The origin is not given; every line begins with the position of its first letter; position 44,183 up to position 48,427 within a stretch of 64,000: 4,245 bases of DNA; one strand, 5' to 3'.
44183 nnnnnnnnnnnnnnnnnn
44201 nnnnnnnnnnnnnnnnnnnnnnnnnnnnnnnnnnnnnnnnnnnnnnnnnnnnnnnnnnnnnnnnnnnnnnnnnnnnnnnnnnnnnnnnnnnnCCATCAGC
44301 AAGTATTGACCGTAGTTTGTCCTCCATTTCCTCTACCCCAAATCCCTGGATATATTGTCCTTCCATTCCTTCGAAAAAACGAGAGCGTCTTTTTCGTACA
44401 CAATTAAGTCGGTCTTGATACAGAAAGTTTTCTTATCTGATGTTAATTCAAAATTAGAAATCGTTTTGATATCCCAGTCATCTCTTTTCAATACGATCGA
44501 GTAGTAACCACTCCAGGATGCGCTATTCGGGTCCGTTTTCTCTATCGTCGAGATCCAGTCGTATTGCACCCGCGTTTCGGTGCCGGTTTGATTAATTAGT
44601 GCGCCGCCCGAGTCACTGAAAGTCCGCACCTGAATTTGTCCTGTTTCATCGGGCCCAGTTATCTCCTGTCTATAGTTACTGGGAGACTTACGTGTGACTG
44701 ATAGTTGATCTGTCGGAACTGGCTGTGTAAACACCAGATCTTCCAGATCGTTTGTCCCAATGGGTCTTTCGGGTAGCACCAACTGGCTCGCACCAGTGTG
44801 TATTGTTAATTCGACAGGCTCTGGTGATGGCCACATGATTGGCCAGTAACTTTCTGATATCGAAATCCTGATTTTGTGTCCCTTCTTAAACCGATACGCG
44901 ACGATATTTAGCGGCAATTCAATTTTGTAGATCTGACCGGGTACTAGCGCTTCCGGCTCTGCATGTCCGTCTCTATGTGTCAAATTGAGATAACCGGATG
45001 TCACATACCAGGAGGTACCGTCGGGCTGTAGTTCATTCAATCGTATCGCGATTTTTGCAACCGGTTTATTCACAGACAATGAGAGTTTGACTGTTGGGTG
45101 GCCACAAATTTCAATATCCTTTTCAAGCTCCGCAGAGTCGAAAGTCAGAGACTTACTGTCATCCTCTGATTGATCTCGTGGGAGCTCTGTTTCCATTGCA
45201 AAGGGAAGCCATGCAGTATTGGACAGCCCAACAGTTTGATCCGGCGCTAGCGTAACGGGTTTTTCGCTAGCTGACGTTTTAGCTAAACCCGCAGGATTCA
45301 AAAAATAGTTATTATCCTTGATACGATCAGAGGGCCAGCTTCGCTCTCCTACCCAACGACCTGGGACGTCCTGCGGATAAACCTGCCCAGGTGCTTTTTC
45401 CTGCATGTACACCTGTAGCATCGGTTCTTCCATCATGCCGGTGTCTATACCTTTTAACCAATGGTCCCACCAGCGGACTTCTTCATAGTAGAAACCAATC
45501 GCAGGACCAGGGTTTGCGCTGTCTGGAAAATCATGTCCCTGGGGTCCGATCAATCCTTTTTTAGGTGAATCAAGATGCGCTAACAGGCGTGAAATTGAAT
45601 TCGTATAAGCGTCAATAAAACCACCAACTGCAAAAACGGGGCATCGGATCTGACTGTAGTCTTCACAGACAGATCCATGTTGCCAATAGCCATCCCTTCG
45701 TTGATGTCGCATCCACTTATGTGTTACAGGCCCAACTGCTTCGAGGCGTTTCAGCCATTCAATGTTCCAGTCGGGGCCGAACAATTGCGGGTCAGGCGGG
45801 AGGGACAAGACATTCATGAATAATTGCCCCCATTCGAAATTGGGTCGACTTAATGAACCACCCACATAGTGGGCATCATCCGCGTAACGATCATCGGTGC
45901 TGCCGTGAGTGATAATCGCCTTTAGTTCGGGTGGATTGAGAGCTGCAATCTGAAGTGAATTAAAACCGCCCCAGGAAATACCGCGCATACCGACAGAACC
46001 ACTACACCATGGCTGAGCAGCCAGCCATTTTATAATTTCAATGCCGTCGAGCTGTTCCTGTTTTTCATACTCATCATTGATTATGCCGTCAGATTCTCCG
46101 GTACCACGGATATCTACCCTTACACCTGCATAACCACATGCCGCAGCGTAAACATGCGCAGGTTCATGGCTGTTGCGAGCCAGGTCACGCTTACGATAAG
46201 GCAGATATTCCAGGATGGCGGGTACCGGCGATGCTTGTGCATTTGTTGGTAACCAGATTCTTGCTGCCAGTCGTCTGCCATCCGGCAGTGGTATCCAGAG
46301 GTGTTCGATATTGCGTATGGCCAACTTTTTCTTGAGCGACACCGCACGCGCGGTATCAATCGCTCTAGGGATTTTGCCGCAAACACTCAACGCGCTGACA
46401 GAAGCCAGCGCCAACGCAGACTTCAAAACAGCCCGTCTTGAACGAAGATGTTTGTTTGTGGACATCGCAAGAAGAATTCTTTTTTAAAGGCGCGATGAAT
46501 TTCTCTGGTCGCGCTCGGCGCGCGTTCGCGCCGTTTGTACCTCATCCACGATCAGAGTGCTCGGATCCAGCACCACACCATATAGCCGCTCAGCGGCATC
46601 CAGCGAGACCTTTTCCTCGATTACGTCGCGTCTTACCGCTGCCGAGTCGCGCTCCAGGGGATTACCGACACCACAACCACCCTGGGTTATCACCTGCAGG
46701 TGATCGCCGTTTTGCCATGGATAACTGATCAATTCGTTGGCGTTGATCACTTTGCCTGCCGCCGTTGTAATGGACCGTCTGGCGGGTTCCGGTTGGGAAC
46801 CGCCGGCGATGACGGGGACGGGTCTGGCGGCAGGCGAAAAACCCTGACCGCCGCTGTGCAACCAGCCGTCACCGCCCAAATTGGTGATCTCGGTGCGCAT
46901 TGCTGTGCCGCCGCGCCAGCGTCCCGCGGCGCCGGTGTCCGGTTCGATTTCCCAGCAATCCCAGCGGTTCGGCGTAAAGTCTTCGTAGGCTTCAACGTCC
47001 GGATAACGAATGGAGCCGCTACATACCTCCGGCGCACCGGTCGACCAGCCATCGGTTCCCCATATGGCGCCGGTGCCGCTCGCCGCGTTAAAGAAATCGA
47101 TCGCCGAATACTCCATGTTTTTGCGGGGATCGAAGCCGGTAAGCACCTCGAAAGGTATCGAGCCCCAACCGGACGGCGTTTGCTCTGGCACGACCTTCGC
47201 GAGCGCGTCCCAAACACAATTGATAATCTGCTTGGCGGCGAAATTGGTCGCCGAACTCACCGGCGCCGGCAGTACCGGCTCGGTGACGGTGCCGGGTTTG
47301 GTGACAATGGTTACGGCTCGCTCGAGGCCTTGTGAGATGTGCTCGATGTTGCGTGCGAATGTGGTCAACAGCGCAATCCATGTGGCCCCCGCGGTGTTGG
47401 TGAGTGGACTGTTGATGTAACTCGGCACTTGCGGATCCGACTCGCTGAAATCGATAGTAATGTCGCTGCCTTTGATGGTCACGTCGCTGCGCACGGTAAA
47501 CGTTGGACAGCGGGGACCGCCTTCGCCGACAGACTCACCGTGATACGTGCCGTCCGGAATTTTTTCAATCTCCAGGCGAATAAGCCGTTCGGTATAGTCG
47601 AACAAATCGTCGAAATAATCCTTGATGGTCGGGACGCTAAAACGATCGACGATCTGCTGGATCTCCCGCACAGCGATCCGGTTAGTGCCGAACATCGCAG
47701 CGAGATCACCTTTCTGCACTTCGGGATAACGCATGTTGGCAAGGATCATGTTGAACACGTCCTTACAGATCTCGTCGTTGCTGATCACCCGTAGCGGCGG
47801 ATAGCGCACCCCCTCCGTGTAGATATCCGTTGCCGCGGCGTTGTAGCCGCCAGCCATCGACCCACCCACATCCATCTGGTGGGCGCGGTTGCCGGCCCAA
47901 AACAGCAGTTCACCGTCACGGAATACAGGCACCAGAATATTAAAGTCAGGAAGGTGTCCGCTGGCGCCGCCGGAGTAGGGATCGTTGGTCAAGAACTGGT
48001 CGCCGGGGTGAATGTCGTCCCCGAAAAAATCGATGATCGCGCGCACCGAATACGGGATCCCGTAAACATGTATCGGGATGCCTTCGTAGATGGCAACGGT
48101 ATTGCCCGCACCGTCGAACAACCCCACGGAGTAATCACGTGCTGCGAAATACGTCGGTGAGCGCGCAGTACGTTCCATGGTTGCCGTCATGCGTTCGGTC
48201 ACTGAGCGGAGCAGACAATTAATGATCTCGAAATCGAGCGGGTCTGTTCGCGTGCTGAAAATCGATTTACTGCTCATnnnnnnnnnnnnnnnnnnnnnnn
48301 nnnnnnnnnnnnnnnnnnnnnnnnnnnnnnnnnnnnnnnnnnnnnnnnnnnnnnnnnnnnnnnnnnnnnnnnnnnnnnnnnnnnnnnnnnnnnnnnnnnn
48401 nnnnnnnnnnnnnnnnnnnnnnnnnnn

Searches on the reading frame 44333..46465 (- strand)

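Call 7: search_protein_families(library=pfam, proteins=[window:44333-46465:-])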
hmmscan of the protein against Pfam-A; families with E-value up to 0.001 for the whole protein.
window:44333-46465:- (710 aa): 4 families
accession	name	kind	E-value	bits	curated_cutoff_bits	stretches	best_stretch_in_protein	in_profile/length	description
PF02129.25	Peptidase_S15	-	2.9e-61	207.9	23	1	62-311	1-260/262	X-Pro dipeptidyl-peptidase (S15 family)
PF08530.16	PepX_C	-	6.3e-45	154.2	22.5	1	343-560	2-200/217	X-Pro dipeptidyl-peptidase C-terminal non-catalytic domain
PF00561.26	Abhydrolase_1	-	3.4e-07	30.6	25.8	1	108-224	24-121/245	alpha/beta hydrolase fold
PF00326.27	Peptidase_S9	-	0.00015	21.8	22.6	1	106-190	9-98/213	Prolyl oligopeptidase family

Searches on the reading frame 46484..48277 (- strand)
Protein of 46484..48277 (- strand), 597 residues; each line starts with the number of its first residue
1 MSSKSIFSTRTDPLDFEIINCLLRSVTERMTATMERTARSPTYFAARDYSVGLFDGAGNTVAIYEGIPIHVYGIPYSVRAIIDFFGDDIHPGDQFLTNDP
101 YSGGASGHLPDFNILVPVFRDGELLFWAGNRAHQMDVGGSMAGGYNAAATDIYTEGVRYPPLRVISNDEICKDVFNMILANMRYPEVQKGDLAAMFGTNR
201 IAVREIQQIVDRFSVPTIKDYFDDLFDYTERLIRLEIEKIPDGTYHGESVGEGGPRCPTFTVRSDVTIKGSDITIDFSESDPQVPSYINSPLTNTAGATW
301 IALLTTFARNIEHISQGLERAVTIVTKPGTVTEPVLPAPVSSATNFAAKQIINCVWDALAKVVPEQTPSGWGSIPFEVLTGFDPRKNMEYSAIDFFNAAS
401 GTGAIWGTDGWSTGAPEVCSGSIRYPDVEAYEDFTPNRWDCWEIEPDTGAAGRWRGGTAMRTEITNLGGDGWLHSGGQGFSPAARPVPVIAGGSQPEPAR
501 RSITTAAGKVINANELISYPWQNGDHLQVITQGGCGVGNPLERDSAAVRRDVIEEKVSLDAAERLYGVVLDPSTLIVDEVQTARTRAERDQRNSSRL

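Call 7: search_protein_families(library=pfam, proteins=[window:46484-48277:-])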
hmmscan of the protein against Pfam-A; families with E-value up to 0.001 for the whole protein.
window:46484-48277:- (597 aa): 1 family
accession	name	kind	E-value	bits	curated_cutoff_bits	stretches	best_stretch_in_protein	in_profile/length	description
PF02538.19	Hydantoinase_B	-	6.2e-127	424.6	26.8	1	12-540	1-519/519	Hydantoinase B/oxoprolinase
